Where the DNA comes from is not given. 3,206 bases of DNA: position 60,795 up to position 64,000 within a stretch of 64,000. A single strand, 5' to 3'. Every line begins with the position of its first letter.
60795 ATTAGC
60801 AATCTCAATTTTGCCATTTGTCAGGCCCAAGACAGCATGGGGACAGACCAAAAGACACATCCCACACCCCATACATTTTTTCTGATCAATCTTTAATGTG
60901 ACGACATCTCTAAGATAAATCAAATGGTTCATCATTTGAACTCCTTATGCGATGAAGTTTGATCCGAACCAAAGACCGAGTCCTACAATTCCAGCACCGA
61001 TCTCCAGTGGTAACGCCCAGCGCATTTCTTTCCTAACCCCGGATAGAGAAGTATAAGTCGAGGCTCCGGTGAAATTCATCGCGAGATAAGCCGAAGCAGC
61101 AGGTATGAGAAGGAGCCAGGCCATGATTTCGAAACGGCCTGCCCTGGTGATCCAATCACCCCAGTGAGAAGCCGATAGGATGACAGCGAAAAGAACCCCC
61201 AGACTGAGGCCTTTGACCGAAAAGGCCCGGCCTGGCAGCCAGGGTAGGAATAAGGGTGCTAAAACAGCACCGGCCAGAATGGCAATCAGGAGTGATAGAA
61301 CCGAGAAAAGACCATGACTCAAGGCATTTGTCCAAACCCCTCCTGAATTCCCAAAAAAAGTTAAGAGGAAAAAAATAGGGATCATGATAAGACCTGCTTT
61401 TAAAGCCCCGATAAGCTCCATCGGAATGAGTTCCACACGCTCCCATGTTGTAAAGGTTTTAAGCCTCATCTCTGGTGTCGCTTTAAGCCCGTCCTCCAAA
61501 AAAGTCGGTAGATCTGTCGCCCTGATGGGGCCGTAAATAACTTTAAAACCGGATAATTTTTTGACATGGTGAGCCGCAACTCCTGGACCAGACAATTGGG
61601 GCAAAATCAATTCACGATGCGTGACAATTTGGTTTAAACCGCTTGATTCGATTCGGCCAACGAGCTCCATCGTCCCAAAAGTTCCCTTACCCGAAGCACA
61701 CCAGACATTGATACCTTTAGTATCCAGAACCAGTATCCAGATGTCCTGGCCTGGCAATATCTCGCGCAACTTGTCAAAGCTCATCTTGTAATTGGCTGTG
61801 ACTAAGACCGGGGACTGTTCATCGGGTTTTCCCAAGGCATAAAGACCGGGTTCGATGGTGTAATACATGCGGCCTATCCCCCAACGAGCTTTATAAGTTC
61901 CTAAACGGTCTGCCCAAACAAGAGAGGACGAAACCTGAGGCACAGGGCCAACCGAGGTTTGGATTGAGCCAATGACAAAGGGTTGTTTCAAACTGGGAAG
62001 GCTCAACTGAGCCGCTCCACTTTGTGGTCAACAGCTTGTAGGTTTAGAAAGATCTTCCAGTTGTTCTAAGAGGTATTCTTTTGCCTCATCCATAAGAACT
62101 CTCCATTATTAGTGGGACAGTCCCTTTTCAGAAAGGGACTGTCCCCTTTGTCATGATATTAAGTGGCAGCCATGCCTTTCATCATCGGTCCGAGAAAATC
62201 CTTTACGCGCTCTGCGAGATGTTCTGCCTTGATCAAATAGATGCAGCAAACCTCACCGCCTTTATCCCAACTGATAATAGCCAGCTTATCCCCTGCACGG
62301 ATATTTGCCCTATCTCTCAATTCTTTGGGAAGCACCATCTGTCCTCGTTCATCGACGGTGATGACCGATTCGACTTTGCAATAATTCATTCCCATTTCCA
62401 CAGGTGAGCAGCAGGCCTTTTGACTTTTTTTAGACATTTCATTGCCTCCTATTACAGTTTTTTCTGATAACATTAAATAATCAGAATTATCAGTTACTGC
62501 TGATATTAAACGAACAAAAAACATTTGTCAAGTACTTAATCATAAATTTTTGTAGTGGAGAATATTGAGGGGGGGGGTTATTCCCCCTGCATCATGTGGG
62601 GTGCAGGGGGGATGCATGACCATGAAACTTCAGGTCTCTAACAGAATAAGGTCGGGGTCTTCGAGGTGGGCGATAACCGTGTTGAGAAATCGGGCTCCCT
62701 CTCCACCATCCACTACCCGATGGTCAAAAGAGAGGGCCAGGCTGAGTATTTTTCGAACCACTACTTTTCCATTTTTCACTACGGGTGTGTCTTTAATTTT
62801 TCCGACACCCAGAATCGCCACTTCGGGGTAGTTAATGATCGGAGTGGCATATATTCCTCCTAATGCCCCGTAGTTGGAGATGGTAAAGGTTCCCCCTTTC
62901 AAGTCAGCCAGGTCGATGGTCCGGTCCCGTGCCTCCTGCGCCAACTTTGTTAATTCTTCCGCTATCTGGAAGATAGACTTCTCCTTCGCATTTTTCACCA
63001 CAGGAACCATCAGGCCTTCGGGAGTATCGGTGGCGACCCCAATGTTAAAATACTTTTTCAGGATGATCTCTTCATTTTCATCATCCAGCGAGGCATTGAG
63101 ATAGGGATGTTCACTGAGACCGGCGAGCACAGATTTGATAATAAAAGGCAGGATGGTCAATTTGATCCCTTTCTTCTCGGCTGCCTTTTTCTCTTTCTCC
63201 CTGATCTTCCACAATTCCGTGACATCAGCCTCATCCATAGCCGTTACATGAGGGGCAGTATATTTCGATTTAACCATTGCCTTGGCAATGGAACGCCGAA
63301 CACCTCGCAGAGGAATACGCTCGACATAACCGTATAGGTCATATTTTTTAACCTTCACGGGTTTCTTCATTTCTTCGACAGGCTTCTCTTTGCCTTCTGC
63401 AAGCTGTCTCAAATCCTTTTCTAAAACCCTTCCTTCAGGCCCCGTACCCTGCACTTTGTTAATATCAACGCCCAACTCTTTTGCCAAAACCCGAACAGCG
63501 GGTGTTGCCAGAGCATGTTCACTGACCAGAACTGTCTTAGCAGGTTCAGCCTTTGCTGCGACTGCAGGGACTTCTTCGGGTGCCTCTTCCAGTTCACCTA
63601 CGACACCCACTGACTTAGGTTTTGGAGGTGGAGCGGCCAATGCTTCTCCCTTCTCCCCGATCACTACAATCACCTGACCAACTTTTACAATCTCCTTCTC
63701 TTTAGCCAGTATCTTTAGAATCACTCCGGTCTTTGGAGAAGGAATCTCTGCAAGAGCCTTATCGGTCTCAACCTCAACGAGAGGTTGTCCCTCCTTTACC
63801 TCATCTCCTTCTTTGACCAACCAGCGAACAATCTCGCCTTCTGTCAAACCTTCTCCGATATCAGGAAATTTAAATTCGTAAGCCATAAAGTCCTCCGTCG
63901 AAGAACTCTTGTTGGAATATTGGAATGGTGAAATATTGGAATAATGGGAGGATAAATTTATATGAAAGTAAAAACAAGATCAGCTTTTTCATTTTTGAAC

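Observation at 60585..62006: hgcA-hgcB mercury methylation gene pair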

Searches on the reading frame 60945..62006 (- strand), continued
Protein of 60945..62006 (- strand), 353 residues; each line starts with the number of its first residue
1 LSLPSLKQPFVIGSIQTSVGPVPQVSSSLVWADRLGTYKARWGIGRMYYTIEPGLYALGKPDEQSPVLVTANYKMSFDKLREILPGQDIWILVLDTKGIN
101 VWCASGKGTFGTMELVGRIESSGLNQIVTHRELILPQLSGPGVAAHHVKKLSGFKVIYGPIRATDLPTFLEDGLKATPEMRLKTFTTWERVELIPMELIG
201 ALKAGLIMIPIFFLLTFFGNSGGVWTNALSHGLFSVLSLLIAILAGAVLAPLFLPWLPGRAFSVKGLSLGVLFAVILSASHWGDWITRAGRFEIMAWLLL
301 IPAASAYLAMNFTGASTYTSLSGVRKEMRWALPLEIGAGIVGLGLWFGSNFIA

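Call 25: predict_structure(alignment_id=A1)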
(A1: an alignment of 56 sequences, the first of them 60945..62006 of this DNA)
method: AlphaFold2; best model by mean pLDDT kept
length: 353 residues; sequences in the alignment: 56
mean_pLDDT: 59.4   pTM: 0.46
mean pLDDT of the five models: 59.4, 56.3, 51.2, 50.9, 44.6
residues with pLDDT >= 90: 0; 70-90: 114; 50-70: 130; < 50: 109
segments of 3 or more residues with pLDDT < 50: 1-9, 28-50, 72-85, 97-111, 136-144, 157-180, 182-184, 314-323
pLDDT, mean of each block of 10 residues (from residue 1): 36 78 62 32 32 72 73 42 57 55 32 64 73 49 50 55 42 43 54 62 67 69 62 76 72 62 69 75 55 76 74 45 57 76 79 66
secondary structure, 60 per line:
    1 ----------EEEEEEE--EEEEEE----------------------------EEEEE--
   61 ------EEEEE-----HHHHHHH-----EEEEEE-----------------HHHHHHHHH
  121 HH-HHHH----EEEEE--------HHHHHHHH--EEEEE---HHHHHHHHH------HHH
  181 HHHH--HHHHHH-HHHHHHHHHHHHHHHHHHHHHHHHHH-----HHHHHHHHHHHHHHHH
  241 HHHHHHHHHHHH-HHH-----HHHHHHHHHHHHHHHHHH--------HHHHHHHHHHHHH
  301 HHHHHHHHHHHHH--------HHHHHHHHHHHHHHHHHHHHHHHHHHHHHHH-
elements in order: E11-17 E20-25 E54-58 E67-71 H77-83 E89-94 H112-122 H124-127 E132-136 H145-152 E155-159 H163-171 H178-184 H187-192 H194-219 H225-252 H262-279 H288-313 H322-352

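Call 39: find_related_loci(query=A1, collection=metagenome_contigs, flank=2500)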
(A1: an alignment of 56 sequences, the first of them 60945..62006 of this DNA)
Query A1 (353 aa) in metagenome_contigs; peptide patterns used: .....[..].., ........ (x = any residue, [..] = any of these).
600 stretches matched a pattern (row limit reached: there are more); 553 encode a relative of the query (tblastn E <= 1e-3); the best 80 are kept; 80 distinct loci.
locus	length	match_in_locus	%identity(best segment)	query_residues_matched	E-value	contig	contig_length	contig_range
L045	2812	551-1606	88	1-352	0e+0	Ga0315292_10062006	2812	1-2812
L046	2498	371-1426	89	1-352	0e+0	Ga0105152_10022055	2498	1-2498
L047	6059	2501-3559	86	1-353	0e+0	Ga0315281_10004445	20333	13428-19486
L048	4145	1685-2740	85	1-352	0e+0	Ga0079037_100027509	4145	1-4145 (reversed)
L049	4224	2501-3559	85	1-353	0e+0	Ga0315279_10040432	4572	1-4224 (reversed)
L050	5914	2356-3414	84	1-353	0e+0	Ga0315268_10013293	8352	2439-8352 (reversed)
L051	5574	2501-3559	84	1-353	0e+0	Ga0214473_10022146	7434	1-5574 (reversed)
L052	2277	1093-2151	81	1-353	0e+0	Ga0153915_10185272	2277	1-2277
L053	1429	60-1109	79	2-351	0e+0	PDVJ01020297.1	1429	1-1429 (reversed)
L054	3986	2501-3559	81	1-353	0e+0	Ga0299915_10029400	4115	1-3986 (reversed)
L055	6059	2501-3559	83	1-353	0e+0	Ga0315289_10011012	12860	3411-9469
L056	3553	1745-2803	81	1-353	0e+0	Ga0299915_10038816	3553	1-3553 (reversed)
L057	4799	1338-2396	76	1-353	0e+0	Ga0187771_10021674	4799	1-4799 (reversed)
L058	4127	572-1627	74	1-352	0e+0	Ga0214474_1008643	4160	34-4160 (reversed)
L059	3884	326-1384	80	1-353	1e-178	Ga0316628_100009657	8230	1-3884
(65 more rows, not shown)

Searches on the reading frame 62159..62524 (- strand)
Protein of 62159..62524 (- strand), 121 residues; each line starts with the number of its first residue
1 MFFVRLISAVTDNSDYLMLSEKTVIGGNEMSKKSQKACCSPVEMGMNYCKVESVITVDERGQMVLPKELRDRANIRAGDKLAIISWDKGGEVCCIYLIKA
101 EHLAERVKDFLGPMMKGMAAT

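Call 3: search_protein_families(library=pfam, proteins=[window:62159-62524:-], max_evalue=0.01)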
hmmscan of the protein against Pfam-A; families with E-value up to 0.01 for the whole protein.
window:62159-62524:- (121 aa): 1 family
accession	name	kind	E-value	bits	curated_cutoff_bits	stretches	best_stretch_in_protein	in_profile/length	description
PF04014.23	MazE_antitoxin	-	1.8e-07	31.4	24.7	1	55-84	2-31/48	Antidote-toxin recognition MazE, bacterial antitoxin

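Call 4: search_protein_families(library=ncbifam, proteins=[window:62159-62524:-], max_evalue=0.01)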
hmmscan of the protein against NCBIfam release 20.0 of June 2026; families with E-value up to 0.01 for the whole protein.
window:62159-62524:- (121 aa): 5 families
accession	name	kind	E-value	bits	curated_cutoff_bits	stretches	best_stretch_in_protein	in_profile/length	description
NF040962.1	near_HgcAB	equivalog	1e-36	124.6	70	1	49-116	2-69/70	HgcAB-associated protein HgcC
TIGR01439.1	lp_hng_hel_AbrB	domain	1.8e-10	40.4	28.3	1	55-98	2-41/44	transcriptional regulator, AbrB family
TIGR02851.1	spore_V_T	equivalog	0.00012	22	235.9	1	54-95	6-46/180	stage V sporulation protein T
NF001476.0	PRK00326.2-2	equivalog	0.0027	17.4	162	1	51-85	90-122/163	division/cell wall cluster transcriptional repressor MraZ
TIGR02609.1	doc_partner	hypoth_equivalog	0.0044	17.4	55.9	1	63-89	12-38/74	putative addiction module antidote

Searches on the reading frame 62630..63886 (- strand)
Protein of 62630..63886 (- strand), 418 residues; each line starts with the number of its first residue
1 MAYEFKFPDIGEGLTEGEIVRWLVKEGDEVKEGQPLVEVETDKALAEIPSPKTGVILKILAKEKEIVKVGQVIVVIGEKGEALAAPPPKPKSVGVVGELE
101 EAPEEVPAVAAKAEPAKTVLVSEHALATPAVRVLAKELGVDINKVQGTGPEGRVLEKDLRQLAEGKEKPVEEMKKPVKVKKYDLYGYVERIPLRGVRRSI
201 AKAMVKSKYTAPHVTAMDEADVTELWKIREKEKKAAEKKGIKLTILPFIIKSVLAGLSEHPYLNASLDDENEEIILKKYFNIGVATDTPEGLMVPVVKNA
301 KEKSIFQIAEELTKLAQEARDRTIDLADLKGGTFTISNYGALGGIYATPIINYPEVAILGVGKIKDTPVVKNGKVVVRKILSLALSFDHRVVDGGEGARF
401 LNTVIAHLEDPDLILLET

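Call 68: find_encoding_contigs(protein=window:62630-63886:-, flank=10000, max_places=1)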
Protein window:62630-63886:- (418 aa): 23 contigs read that carry it; 1 place shown.
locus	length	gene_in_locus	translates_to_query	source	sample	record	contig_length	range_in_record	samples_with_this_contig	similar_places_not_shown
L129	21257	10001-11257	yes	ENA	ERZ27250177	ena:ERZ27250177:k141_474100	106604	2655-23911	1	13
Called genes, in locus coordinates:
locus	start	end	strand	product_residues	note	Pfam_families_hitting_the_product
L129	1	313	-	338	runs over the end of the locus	PF02685:Glucokinase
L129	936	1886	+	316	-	PF02737:3HCDH_N, PF00725:3HCDH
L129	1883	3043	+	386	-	PF02771:Acyl-CoA_dh_N, PF02770:Acyl-CoA_dh_M, PF00441:Acyl-CoA_dh_1, PF22924:ACOX_C_alpha1 (weak), PF08028:Acyl-CoA_dh_2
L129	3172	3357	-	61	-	PF13459:Fer4_15, PF13370:Fer4_13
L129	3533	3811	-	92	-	-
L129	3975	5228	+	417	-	PF00330:Aconitase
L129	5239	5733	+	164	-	PF00694:Aconitase_C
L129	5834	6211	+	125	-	PF02077:SURF4 (faint), PF07291:MauE (weak), PF07681:DoxX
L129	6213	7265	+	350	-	PF01040:UbiA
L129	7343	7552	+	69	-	-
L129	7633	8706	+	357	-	PF00676:E1_dh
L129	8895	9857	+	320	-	PF02779:Transket_pyr, PF02780:Transketolase_C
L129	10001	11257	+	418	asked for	PF00364:Biotin_lipoyl, PF25984:BSH_YknX (weak), PF25997:BSH_YhbJ, PF02817:E3_binding, PF00198:2-oxoacid_dh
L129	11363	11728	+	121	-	PF04014:MazE_antitoxin (weak)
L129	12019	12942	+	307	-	PF03599:CdhD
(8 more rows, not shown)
